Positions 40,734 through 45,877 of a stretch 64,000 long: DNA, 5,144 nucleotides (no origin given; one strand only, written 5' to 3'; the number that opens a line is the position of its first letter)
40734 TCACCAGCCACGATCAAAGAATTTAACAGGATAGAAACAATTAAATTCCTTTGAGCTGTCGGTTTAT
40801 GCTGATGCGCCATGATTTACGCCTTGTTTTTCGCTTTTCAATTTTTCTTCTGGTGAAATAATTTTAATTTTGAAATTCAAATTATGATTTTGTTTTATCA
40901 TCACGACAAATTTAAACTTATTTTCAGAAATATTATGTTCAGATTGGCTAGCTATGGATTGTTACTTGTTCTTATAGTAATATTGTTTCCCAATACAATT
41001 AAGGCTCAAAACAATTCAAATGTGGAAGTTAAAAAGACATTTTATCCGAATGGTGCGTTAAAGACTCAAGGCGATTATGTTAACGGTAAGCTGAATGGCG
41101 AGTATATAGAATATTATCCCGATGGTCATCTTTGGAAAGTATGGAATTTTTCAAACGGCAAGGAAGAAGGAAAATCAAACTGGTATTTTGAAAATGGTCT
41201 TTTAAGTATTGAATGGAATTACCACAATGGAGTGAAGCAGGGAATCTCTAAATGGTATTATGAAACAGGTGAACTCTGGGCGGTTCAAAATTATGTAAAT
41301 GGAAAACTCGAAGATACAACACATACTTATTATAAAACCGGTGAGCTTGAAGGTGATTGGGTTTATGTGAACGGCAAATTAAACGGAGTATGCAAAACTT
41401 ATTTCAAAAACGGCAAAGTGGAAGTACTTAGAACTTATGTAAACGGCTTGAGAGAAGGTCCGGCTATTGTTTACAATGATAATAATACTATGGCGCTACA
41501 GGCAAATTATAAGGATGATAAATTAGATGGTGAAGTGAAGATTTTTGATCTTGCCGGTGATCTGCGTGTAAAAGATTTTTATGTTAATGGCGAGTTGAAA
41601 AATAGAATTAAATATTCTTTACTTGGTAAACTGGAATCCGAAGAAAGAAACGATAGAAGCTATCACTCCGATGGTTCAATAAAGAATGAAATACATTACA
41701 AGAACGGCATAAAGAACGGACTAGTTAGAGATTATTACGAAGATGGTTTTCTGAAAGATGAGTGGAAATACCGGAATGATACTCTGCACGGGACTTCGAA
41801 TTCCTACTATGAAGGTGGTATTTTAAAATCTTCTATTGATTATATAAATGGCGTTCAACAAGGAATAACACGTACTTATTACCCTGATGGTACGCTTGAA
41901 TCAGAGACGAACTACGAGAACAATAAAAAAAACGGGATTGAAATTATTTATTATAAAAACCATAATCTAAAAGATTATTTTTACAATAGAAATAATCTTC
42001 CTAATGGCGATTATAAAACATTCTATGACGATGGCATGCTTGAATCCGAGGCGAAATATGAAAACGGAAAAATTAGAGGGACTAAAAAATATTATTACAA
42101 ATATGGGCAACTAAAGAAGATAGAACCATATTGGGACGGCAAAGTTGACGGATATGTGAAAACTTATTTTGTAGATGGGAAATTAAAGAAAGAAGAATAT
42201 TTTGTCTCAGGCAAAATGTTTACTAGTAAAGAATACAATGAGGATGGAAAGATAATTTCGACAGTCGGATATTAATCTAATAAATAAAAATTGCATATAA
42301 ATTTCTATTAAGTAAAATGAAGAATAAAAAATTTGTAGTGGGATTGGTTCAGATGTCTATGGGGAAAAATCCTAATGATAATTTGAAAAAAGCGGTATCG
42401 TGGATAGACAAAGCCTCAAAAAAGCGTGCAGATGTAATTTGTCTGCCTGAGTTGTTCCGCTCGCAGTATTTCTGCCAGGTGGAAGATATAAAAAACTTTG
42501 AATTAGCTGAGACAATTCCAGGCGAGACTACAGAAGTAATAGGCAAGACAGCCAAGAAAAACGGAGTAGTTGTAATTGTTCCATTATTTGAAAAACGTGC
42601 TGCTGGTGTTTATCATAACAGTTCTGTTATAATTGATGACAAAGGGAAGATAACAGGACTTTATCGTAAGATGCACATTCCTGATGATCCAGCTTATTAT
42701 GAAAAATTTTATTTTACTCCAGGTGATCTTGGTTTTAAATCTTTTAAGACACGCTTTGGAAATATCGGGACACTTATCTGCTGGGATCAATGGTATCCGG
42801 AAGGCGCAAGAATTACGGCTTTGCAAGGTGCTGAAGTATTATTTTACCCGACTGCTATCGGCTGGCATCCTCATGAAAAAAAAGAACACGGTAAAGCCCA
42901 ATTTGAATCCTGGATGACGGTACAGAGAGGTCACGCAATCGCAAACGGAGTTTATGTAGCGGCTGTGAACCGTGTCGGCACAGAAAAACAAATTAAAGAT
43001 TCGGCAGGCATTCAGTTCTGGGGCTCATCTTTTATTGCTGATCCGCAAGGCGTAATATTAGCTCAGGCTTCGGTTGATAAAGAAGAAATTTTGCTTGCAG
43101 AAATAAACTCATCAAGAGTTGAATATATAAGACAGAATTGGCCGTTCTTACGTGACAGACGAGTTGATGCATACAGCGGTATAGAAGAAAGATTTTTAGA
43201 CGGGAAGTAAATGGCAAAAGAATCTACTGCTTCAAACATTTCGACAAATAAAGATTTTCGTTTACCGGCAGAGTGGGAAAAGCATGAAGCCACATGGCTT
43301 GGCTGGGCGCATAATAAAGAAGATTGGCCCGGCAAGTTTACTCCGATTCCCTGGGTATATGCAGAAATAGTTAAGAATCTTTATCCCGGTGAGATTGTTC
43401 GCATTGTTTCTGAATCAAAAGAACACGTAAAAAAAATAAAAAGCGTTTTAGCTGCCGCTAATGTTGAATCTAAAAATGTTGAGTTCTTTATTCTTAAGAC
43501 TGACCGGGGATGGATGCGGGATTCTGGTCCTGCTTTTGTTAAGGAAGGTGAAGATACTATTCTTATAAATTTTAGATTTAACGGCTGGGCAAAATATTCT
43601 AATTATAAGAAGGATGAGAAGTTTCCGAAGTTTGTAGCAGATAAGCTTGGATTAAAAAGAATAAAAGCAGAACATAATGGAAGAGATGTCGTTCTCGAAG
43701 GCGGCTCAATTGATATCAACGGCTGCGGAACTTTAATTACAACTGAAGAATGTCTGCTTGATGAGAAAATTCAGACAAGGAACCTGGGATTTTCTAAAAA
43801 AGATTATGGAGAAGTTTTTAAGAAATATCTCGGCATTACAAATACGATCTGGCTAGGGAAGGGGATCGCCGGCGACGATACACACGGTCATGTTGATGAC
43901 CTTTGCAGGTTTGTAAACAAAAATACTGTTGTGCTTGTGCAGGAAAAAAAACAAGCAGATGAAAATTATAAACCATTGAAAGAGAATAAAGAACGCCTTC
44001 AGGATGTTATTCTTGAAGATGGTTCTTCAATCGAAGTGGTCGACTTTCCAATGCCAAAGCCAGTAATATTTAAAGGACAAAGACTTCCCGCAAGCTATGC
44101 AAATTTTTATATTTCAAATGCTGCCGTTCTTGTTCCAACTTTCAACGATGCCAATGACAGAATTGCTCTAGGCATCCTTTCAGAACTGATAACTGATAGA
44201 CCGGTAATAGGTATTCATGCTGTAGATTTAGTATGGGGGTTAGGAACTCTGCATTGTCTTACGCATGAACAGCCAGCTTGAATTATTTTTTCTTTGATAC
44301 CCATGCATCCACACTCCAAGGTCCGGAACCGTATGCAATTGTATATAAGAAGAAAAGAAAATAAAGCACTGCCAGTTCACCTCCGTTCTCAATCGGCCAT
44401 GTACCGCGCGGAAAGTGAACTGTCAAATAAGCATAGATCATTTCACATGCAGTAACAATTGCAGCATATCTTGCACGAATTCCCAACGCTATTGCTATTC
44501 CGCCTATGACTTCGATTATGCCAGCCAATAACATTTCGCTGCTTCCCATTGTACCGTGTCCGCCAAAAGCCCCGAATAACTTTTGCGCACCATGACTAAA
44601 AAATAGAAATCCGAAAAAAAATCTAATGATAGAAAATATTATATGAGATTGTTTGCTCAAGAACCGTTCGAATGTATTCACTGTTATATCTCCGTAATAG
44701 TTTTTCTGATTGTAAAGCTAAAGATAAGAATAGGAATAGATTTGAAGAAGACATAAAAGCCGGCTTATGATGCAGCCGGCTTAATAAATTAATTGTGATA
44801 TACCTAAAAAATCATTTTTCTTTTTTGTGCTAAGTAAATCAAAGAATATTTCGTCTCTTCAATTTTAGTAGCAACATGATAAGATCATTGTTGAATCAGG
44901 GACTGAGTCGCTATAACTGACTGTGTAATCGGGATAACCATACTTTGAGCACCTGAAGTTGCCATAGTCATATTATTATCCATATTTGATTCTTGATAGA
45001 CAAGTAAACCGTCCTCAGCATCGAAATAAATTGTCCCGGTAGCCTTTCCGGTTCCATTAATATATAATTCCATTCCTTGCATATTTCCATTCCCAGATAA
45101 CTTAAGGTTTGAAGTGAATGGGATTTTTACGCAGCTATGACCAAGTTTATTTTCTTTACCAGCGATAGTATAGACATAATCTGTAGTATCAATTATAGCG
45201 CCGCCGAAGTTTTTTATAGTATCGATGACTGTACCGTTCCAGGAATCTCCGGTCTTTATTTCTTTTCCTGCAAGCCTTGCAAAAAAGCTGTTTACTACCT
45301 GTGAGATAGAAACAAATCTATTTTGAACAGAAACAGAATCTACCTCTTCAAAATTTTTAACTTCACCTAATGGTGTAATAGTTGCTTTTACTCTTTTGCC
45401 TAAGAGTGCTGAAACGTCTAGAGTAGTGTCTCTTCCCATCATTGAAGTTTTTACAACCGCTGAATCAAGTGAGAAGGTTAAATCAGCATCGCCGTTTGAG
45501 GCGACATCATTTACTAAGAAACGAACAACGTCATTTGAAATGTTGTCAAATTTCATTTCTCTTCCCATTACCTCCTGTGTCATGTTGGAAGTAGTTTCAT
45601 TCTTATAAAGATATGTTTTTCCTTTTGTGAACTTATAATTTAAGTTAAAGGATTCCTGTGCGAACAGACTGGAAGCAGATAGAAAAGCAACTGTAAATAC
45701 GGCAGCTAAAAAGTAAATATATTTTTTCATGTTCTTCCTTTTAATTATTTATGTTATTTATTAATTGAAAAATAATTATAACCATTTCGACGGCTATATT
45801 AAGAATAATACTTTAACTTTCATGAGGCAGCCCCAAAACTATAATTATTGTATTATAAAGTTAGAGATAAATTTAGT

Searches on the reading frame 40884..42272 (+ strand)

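Call 27: search_protein_families(library=ncbifam, proteins=[window:40884-42272:+], max_evalue=0.1)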
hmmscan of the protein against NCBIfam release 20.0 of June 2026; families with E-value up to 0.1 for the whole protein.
window:40884-42272:+ (463 aa): 1 family
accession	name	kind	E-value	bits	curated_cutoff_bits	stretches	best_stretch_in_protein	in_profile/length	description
NF033566.1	adhes_LIC20035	equivalog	4.9e-25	88.2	250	3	254-363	141-255/434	LIC20035 family adhesin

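Call 92: search_protein_families(library=pfam, proteins=[window:40884-42272:+], max_evalue=0.00001)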
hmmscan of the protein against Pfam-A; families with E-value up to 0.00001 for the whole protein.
window:40884-42272:+ (463 aa): 1 family
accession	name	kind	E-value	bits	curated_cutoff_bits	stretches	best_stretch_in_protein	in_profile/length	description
PF07661.19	MORN_2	-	9.4e-39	127.3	29.6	0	326-346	2-22/22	MORN repeat variant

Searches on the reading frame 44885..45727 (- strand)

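Call 92: search_protein_families(library=pfam, proteins=[window:44885-45727:-], max_evalue=0.00001)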
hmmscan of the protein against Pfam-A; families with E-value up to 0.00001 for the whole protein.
window:44885-45727:- (280 aa): 1 family
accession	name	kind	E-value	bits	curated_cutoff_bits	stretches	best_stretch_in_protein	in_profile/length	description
PF19777.4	DUF6263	-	8e-06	26.1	26.7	0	140-241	100-195/196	Family of unknown function (DUF6263)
